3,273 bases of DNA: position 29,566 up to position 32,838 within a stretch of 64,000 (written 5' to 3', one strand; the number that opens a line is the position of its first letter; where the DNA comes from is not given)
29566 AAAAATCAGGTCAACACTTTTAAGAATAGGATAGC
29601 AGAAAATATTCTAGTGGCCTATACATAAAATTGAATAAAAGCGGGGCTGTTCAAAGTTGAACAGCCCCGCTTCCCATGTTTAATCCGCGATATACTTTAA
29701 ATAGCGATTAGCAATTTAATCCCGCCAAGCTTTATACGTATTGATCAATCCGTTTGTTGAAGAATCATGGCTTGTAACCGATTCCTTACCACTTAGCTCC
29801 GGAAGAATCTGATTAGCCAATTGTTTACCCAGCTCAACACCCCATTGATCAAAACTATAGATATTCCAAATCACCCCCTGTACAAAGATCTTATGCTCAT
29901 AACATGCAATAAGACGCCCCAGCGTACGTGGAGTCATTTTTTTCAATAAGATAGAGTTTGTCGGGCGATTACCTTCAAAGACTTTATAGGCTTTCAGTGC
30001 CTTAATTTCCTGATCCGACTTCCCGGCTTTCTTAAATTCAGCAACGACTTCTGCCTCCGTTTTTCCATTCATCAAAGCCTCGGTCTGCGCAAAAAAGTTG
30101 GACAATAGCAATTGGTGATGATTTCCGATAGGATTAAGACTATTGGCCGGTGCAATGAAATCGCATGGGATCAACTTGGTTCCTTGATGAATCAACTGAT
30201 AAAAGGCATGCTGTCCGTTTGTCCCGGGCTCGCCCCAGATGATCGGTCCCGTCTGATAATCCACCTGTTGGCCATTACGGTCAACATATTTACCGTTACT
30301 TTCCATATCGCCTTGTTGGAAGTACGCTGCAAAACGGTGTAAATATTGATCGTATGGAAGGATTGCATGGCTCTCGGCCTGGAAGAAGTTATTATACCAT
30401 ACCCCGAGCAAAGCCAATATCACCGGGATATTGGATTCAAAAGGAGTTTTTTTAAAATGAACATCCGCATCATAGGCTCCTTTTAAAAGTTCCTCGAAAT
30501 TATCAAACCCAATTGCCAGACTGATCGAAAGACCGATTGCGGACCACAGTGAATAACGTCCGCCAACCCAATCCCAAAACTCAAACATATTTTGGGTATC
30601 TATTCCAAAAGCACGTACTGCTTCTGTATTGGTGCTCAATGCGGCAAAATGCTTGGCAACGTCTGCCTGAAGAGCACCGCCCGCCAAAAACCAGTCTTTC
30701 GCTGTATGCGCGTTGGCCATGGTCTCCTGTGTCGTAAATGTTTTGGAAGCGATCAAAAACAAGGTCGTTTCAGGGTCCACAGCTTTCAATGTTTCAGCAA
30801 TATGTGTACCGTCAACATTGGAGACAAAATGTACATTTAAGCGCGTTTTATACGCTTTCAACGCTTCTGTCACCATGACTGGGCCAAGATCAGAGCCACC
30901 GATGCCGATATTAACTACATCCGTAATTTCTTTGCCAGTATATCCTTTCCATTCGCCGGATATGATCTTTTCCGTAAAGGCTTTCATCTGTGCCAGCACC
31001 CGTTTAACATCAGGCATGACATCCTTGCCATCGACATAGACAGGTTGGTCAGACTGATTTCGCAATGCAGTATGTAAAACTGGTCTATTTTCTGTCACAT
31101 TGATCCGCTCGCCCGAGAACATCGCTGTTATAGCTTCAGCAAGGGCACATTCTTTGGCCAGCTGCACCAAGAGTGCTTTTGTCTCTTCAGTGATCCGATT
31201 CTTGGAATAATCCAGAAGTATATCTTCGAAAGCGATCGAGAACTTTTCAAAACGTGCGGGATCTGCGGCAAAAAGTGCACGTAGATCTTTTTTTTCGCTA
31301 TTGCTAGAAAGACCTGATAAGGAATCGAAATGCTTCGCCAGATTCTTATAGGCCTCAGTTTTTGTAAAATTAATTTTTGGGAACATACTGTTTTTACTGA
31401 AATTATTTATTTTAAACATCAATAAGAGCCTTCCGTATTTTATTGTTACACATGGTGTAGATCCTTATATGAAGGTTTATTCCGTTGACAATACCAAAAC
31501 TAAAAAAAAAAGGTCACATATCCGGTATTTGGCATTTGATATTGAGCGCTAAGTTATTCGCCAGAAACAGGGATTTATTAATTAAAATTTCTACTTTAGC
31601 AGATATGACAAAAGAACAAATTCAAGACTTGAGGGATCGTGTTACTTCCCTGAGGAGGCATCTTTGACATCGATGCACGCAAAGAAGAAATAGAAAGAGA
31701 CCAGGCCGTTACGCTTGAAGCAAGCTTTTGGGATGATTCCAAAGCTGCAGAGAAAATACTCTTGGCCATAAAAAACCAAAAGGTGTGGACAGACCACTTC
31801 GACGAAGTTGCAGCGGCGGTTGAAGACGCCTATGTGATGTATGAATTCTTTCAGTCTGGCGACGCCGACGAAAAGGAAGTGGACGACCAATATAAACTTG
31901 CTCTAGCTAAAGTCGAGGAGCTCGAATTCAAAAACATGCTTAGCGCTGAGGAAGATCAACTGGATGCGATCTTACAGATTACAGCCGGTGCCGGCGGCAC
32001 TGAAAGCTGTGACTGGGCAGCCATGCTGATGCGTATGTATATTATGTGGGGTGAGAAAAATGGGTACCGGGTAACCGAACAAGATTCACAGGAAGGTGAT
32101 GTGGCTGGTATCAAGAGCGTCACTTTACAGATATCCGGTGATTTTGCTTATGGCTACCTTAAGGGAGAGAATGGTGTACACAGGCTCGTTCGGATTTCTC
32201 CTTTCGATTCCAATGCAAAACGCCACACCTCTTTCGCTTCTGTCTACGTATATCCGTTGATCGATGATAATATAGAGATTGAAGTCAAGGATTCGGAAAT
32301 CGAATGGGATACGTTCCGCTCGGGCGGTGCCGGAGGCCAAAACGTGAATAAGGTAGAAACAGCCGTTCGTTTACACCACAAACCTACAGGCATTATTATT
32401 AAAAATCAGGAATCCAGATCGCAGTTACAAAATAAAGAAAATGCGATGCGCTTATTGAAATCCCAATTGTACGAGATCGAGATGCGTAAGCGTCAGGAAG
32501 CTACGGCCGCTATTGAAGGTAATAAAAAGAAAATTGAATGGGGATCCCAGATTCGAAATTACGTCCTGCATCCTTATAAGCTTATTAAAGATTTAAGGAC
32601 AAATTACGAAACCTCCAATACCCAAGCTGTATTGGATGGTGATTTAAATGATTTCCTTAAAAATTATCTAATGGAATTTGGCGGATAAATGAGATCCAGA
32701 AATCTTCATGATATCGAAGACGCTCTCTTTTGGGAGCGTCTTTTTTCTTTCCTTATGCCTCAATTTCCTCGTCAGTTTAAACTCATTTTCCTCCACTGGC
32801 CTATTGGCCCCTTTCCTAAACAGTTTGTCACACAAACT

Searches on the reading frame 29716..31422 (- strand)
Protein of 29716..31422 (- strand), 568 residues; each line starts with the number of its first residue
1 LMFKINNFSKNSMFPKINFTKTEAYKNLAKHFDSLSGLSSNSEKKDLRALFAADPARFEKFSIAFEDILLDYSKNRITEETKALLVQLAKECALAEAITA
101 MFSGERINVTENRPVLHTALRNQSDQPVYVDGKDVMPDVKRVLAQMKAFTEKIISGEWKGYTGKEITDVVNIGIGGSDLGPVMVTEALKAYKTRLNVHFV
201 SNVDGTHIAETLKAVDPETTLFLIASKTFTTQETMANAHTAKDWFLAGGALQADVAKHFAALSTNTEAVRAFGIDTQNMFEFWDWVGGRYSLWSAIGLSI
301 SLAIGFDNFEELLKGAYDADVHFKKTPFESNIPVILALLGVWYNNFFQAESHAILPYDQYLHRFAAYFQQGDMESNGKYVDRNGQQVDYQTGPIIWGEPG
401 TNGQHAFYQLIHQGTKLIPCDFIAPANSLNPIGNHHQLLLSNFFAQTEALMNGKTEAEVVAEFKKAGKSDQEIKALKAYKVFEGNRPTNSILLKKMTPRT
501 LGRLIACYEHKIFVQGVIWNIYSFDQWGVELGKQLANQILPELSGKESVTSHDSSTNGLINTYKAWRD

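Call 11: search_protein_families(library=pfam, proteins=[window:29716-31422:-], max_evalue=0.001)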
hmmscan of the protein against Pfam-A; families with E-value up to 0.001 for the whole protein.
window:29716-31422:- (568 aa): 1 family
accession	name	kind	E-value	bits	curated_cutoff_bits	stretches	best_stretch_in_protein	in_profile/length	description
PF00342.24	PGI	-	1.1e-251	836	22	1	71-560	1-486/486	Phosphoglucose isomerase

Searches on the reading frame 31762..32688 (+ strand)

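Call 11: search_protein_families(library=pfam, proteins=[window:31762-32688:+], max_evalue=0.001)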
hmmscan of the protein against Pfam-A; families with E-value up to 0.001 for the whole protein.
window:31762-32688:+ (308 aa): 2 families
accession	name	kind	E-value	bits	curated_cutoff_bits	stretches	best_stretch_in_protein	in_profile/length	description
PF03462.23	PCRF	-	1.2e-46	159.4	24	1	7-161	35-194/194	PCRF domain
PF00472.26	RF-1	-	9.2e-40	135.7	35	1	169-279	1-116/116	RF-1 domain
